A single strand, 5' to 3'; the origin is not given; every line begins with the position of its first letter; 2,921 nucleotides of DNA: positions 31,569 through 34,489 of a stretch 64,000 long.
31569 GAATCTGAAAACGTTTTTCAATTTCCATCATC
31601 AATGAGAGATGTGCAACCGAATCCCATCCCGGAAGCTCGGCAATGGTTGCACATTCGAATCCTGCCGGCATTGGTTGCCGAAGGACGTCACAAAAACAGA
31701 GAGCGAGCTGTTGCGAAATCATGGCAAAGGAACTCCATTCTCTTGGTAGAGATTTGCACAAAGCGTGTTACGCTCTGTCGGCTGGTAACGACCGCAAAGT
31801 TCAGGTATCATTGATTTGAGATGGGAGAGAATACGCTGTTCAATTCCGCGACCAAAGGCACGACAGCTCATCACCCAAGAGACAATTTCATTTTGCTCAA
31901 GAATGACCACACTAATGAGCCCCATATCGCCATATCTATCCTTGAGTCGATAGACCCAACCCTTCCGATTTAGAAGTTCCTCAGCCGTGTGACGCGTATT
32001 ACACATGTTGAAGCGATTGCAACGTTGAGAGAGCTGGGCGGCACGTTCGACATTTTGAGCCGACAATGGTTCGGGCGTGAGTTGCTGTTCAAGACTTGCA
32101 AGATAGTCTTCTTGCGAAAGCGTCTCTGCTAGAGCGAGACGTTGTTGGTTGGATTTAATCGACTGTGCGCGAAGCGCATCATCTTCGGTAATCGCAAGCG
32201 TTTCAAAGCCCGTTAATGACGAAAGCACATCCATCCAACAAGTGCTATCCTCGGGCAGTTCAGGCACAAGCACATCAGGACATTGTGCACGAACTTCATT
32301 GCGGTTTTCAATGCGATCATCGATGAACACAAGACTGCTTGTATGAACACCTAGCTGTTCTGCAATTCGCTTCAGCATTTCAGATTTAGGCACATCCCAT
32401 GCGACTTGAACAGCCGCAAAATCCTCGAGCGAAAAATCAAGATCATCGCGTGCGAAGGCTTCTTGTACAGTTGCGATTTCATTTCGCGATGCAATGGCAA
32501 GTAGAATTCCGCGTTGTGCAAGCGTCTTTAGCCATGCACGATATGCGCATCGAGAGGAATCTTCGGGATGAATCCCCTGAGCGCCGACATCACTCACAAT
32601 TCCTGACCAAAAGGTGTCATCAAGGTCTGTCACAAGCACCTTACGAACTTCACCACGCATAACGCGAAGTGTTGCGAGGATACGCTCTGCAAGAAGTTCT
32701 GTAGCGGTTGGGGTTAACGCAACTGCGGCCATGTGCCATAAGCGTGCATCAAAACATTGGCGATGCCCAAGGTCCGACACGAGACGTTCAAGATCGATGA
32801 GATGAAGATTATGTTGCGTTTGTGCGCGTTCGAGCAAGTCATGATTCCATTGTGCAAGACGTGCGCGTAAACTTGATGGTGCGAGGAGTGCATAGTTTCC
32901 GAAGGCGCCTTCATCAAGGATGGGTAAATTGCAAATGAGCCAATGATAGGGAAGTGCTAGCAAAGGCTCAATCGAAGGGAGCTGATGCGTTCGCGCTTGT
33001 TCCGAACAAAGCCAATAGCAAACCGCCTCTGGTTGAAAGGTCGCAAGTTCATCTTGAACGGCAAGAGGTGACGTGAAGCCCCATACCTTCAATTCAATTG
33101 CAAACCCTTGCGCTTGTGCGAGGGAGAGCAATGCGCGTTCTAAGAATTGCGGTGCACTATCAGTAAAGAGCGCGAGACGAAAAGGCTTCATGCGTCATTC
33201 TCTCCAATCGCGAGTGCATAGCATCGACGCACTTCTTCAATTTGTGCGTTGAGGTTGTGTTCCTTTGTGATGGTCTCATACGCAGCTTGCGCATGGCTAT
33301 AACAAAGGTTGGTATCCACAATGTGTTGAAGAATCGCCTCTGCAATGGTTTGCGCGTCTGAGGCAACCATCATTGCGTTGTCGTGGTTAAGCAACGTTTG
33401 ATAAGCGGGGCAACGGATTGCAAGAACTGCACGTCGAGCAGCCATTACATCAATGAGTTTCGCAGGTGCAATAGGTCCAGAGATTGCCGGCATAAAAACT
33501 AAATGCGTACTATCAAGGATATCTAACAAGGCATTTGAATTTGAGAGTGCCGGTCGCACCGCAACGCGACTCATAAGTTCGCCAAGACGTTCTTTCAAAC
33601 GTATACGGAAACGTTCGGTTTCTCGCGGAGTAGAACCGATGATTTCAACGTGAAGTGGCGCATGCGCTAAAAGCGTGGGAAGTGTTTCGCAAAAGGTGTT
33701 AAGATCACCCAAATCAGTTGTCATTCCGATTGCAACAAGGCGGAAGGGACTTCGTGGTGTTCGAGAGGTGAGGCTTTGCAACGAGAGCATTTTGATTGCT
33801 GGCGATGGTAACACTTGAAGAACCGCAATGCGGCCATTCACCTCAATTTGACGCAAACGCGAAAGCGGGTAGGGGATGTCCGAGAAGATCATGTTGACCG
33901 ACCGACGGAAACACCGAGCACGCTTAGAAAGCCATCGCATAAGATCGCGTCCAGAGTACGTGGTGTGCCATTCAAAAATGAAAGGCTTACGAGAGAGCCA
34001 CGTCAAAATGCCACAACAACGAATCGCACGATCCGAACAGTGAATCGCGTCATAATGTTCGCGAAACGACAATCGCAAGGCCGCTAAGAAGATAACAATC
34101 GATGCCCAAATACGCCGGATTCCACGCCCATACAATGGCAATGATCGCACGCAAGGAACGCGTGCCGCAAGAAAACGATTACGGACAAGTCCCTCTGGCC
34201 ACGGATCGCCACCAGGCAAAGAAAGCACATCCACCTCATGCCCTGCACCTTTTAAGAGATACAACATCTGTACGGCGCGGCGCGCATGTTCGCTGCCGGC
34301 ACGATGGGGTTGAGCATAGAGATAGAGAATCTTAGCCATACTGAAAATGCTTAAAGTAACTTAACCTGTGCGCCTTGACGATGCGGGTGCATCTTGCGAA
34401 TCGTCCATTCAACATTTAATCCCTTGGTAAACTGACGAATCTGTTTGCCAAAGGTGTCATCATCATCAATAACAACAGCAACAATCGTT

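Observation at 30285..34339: GT / FkbH-like / ACP / FabH-like KAS III / ACP cassette resembling the glyceryl-ACP + FabH-type condensation module of 3-acyl-tetronate (RK-682 / agglomerin-type) biosynthesis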

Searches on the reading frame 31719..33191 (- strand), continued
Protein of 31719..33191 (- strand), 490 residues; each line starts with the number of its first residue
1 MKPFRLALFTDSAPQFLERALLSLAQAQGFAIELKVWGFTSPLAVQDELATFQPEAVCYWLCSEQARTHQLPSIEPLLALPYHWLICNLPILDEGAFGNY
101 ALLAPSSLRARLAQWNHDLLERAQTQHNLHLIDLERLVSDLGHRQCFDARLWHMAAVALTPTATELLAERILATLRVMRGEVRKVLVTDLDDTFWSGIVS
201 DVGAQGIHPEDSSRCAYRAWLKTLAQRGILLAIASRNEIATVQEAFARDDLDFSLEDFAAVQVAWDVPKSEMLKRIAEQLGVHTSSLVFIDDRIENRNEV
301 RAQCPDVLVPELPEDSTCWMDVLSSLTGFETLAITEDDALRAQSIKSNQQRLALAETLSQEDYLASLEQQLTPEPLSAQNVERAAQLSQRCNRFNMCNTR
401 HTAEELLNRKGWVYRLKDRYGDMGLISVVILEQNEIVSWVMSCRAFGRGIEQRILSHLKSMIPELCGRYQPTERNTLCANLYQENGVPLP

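Call 75: get_annotated_region(hit=H1, flank=9000)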
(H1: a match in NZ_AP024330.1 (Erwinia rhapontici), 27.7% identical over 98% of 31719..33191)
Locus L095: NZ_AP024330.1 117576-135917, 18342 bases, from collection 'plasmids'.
description: Erwinia rhapontici strain MAFF 311153 plasmid pERA53, complete sequence
organism: Erwinia rhapontici (NCBI taxid 55212)
taxonomy: Bacteria; Pseudomonadota; Gammaproteobacteria; Enterobacterales; Erwiniaceae; Erwinia; Erwinia rhapontici
host: -; source: Brassica rapa; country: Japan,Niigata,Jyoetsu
typing (MOB-suite, as given by PLSDB): non-mobilizable
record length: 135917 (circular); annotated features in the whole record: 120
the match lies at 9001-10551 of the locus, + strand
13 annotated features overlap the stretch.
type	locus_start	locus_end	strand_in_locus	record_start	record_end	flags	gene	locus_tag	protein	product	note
CDS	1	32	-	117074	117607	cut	-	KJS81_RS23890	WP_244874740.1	GNAT family N-acetyltransferase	-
CDS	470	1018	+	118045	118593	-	-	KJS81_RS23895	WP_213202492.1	hypothetical protein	-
CDS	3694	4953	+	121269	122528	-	-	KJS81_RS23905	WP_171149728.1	hypothetical protein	-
CDS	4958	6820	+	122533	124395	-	-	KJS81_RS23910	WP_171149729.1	aminotransferase class I/II-fold pyridoxal phosphate-dependent enzyme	GO:0009058 - biosynthetic process [Evidence IEA]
CDS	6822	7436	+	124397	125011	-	-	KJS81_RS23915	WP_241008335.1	CDP-alcohol phosphatidyltransferase family protein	GO:0008654 - phospholipid biosynthetic process [Evidence IEA]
CDS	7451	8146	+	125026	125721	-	-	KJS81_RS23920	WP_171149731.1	HAD family hydrolase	-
CDS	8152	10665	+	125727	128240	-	-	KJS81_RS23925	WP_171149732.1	HAD-IIIC family phosphatase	-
CDS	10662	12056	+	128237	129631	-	-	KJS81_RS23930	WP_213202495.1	SDR family NAD(P)-dependent oxidoreductase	-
CDS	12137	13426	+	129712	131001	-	-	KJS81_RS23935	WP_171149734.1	ATP-grasp domain-containing protein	-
CDS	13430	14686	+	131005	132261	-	-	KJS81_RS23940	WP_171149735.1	MFS transporter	GO:0055085 - transmembrane transport [Evidence IEA]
CDS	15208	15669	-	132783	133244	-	-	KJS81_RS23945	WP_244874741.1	amidohydrolase family protein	-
CDS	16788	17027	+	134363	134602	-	-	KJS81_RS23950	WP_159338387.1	ParD-like family protein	-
CDS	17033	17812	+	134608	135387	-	map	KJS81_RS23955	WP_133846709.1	type I methionyl aminopeptidase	GO:0036211 - protein modification process [Evidence IEA]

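Call 76: get_annotated_region(hit=H13, flank=9000)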
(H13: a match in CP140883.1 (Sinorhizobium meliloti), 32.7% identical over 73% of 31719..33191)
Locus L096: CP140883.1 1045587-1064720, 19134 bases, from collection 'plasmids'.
description: Sinorhizobium meliloti strain ml46 plasmid pSymB, complete sequence
organism: Sinorhizobium meliloti (NCBI taxid 382)
taxonomy: Bacteria; Pseudomonadota; Alphaproteobacteria; Hyphomicrobiales; Rhizobiaceae; Sinorhizobium; Sinorhizobium meliloti
host: -; source: Medicago lupulina,whole organism; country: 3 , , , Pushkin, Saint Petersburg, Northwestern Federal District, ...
typing (MOB-suite, as given by PLSDB): mobilizable; relaxase MOBQ
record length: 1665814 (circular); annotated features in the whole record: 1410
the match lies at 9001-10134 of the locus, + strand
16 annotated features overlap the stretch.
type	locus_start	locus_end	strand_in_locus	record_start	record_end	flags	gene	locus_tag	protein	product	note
CDS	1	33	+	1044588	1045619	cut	-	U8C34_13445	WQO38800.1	sugar ABC transporter permease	-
CDS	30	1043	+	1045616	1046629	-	-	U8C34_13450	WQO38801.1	autoinducer 2 import system permease LsrD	-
CDS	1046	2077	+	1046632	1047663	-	lsrB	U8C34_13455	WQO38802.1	autoinducer 2 ABC transporter substrate-binding protein LsrB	-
CDS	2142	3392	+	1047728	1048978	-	-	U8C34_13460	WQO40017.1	class II aldolase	-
CDS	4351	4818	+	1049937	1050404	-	-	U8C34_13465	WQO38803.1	VOC family protein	-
CDS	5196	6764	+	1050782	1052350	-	-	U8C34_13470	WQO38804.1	MBOAT family protein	-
CDS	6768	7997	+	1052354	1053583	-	-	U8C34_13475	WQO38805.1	TonB-dependent receptor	-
CDS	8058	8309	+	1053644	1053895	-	-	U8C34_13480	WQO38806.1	acyl carrier protein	-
CDS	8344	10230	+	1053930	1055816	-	-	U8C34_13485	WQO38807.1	HAD family hydrolase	-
CDS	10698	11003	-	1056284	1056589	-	-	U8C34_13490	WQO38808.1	hypothetical protein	-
CDS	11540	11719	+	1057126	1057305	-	-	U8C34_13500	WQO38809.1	hypothetical protein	-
CDS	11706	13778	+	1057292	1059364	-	-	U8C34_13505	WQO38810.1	recombinase family protein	-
CDS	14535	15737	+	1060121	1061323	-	-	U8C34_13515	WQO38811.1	IS256-like element ISRm3 family transposase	-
CDS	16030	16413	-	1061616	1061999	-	-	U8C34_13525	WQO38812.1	transposase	-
CDS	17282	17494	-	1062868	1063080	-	-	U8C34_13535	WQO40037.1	hypothetical protein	-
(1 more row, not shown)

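Call 78: predict_structure(alignment_id=A2)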
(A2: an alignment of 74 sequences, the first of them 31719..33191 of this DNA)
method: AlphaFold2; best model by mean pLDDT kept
length: 490 residues; sequences in the alignment: 74
mean_pLDDT: 94.0   pTM: 0.81
mean pLDDT of the five models: 94.0, 92.8, 92.6, 92.5, 92.2
residues with pLDDT >= 90: 419; 70-90: 71; 50-70: 0; < 50: 0
segments of 3 or more residues with pLDDT < 50: none
pLDDT, mean of each block of 10 residues (from residue 1): 95 95 97 97 98 98 93 96 98 93 95 97 95 95 91 91 96 96 96 94 91 95 94 97 95 94 97 97 97 98 97 95 92 85 84 86 88 96 93 88 95 94 93 96 86 96 96 91 95
secondary structure, 60 per line:
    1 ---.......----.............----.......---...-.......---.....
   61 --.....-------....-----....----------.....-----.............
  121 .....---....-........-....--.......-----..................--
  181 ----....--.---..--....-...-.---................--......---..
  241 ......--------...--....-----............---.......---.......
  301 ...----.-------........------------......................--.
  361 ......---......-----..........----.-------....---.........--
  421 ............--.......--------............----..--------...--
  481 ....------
elements in order: E4-10 H15-27 E32-38 H46-52 E56-60 H63-67 H75-78 E84-87 H98-102 H108-125 E129-132 H134-141 H143-146 H149-155 H161-178 E185-188 H199-202 H212-227 E230-235 H239-246 E260-263 H269-280 E287-290 H294-303 H316-323 H336-357 H360-366 E370-375 H381-390 H403-406 E410-418 E421-432 E435-441 H450-461 H481-484

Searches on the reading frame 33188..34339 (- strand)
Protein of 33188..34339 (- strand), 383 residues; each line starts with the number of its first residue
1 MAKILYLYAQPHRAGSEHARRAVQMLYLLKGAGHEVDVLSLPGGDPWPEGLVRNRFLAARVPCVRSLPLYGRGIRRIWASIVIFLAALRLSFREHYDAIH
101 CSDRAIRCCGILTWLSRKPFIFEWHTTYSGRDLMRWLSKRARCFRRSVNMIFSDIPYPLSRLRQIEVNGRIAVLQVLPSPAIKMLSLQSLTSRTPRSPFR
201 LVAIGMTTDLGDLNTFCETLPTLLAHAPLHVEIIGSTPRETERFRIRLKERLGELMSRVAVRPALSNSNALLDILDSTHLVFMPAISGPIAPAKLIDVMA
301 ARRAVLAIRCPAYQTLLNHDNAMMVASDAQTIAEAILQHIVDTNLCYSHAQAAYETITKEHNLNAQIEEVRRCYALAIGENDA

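Call 3: search_protein_families(library=pfam, proteins=[window:33188-34339:-], max_evalue=0.01)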
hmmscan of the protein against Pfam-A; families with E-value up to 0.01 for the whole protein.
window:33188-34339:- (383 aa): 4 families
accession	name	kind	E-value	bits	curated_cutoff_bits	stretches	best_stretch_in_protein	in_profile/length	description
PF13439.12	Glyco_transf_4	-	1.9e-09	38.2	28.5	1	21-141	7-130/170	Glycosyltransferase Family 4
PF13692.12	Glyco_trans_1_4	-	1.1e-08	35.9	27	1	202-340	5-140/142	Glycosyl transferases group 1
PF13579.12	Glyco_trans_4_4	-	3.6e-07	31.1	29.7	1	19-148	4-124/158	Glycosyl transferase 4-like domain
PF13524.12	Glyco_trans_1_2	-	0.00014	22.3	25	1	230-370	16-142/144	Glycosyl transferase-like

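Call 4: search_protein_families(library=ncbifam, proteins=[window:33188-34339:-], max_evalue=0.01)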
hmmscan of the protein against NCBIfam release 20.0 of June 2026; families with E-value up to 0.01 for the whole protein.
window:33188-34339:- (383 aa): 4 families
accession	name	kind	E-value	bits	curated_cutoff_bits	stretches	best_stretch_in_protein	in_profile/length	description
NF041876.1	EPS_EpsE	equivalog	2e-06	27.3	400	1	193-365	209-384/389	exopolysaccharide biosynthesis GT4 family glycosyltransferase EpsE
TIGR03088.1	stp2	hypoth_equivalog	0.0015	17.7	409.05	1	273-375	268-371/374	TIGR03088 family PEP-CTERM/XrtA system glycosyltransferase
TIGR03087.1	stp1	hypoth_equivalog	0.004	16.4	316.65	1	293-374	313-394/397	TIGR03087 family PEP-CTERM/XrtA system glycosyltransferase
TIGR04063.1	stp3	hypoth_equivalog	0.0076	15.2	442.05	1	288-376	304-394/397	TIGR04063 family PEP-CTERM/XrtA system glycosyltransferase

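Call 56: search_solved_structures(query=window:33188-34339:-, max_evalue=1)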
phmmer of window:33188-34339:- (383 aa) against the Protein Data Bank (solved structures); distinct sequences matched with E-value up to 1: 2.
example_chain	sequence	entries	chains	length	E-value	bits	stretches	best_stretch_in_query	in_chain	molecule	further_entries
5i45_A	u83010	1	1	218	0.00022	23.3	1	233-376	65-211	Glycosyl transferases group 1 family protein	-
1xfk_A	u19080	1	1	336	0.93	11.3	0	199-356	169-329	Formimidoylglutamase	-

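Call 57: search_protein_families(library=padloc, proteins=[window:33188-34339:-], max_evalue=0.01)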
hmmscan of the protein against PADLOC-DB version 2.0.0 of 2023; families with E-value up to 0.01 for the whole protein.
window:33188-34339:- (383 aa): 0 families

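Call 70: search_protein_representatives(protein=window:33188-34339:-)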
Query: 383 residues. Proteins with E-value up to 0.001 (for the whole library): 256; up to 1e-10: 29; up to 1e-30: 9. The best 150 are listed.
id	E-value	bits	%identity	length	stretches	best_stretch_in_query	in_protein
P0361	1.7e-130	451.5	55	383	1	1-380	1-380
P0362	2.4e-100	352.2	44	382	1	1-382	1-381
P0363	2.6e-75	269.9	39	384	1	1-378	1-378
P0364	1.1e-59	218.4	38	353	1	25-378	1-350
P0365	2.4e-41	158.1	46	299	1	1-182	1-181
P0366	3.2e-40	154.4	30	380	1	3-378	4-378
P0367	9.2e-39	149.6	52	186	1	1-142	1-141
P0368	1.4e-37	145.7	28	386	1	3-378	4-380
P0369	4.5e-34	134.2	48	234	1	1-149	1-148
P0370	5.3e-28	114.2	54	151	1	273-378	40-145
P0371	5.5e-25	104.3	47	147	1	259-380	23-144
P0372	2.3e-24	102.2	25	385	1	3-377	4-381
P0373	3.5e-24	101.6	31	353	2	3-126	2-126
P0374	5.0e-22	94.5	49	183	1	282-379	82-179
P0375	3.3e-18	82.0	52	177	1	295-380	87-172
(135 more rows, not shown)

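Call 85: predict_structure(alignment_id=A3)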
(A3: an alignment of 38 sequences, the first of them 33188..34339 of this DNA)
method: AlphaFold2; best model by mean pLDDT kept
length: 383 residues; sequences in the alignment: 38
mean_pLDDT: 94.5   pTM: 0.92
mean pLDDT of the five models: 94.5, 94.0, 93.8, 93.1, 92.8
residues with pLDDT >= 90: 345; 70-90: 31; 50-70: 7; < 50: 0
segments of 3 or more residues with pLDDT < 50: none
pLDDT, mean of each block of 10 residues (from residue 1): 96 91 96 98 94 97 83 88 97 97 95 96 80 92 96 94 94 94 94 92 96 98 97 96 97 97 91 96 95 96 98 97 98 98 96 98 97 94 62
secondary structure, 60 per line:
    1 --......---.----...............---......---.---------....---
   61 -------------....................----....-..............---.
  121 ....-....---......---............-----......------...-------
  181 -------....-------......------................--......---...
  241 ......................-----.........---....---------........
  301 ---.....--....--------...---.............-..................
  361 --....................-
elements in order: E3-8 H17-31 E35-40 E54-57 H74-93 E98-101 H103-116 E120-124 H126-129 H133-138 H142-147 E148-153 H159-164 E171-173 H188-191 E199-204 H211-226 E229-234 H238-258 E259-262 H268-276 E280-283 H293-300 E304-308 H311-314 E323-325 H329-341 H343-360 H363-382

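Call 88: fold_search(model_id=the predicted structure, library=pdb)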
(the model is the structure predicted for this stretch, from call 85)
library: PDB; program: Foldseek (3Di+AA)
matches with E <= 10: 1670; with E <= 0.001: 398
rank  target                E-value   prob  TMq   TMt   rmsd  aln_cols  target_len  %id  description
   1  6n1x                  3.5e-14  1.00  0.71  0.72   5.6       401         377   13  BshA from Staphylococcus aureus complexed with UDP and N-acetylglucosamine (released 2019-08-21)
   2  3mbo_D                3.7e-14  1.00  0.71  0.74   5.2       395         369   15  Crystal Structure of the Glycosyltransferase BaBshA bound with UDP and L-malate (released 2010-09-29)
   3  7qsg_A                5.1e-14  1.00  0.70  0.71   5.6       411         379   13  Methylmannose polysaccharide mannosyltransferase from M. hassiacum (released 2023-01-25)
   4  3c48_B                8.1e-14  1.00  0.46  0.45  11.4       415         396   13  Structure of the retaining glycosyltransferase MshA: The first step in mycothiol biosynthesis. Organism: Corynebacteri (released 2008-03-25)
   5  3mbo_C                1.0e-13  1.00  0.69  0.71   5.8       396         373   14  Crystal Structure of the Glycosyltransferase BaBshA bound with UDP and L-malate (released 2010-09-29)
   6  3c4q_B                1.3e-13  1.00  0.72  0.70   5.3       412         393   14  Structure of the retaining glycosyltransferase MshA : The first step in mycothiol biosynthesis. Organism : Corynebacte (released 2008-04-01)
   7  6kih_A                1.9e-13  1.00  0.69  0.67   5.4       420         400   15  Sucrose-phosphate synthase (tll1590) from Thermosynechococcus elongatus (released 2020-05-27)
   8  3fro_A                2.0e-13  1.00  0.69  0.61   6.5       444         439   15  Crystal structure of Pyrococcus abyssi glycogen synthase with open and closed conformations (released 2010-01-12)
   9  3mbo_B                2.2e-13  1.00  0.72  0.74   5.6       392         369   14  Crystal Structure of the Glycosyltransferase BaBshA bound with UDP and L-malate (released 2010-09-29)
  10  3l01_A                3.4e-13  1.00  0.70  0.64   6.0       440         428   15  Crystal structure of monomeric glycogen synthase from Pyrococcus abyssi (released 2010-12-29)
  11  6tvp_A                3.7e-13  1.00  0.66  0.66   6.6       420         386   14  Structure of Mycobacterium smegmatis alpha-maltose-1-phosphate synthase GlgM (released 2020-04-22)
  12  5d00_B                4.2e-13  1.00  0.72  0.76   5.1       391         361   12  Crystal structure of BshA from B. subtilis complexed with N-acetylglucosaminyl-malate and UMP (released 2016-09-07)
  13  3mbo_F                4.2e-13  1.00  0.68  0.70   5.6       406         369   14  Crystal Structure of the Glycosyltransferase BaBshA bound with UDP and L-malate (released 2010-09-29)
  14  6d9t                  4.6e-13  1.00  0.73  0.74   5.6       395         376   13  BshA from Staphylococcus aureus complexed with UDP (released 2019-05-08)
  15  5d01_B                4.6e-13  1.00  0.68  0.72   5.6       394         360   13  Crystal structure of BshA from B. subtilis complexed with N-acetylglucosaminyl-malate (released 2016-09-07)
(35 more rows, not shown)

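Call 89: find_encoding_contigs(protein=P0366, flank=7000, max_places=2)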
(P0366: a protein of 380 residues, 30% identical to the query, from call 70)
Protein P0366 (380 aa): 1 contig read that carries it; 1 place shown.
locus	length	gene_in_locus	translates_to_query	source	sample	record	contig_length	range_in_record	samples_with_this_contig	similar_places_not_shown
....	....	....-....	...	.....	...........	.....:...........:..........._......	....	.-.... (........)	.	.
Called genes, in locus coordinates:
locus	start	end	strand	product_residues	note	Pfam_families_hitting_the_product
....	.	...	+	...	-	?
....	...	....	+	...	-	-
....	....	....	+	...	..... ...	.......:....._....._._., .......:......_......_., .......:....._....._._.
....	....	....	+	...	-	?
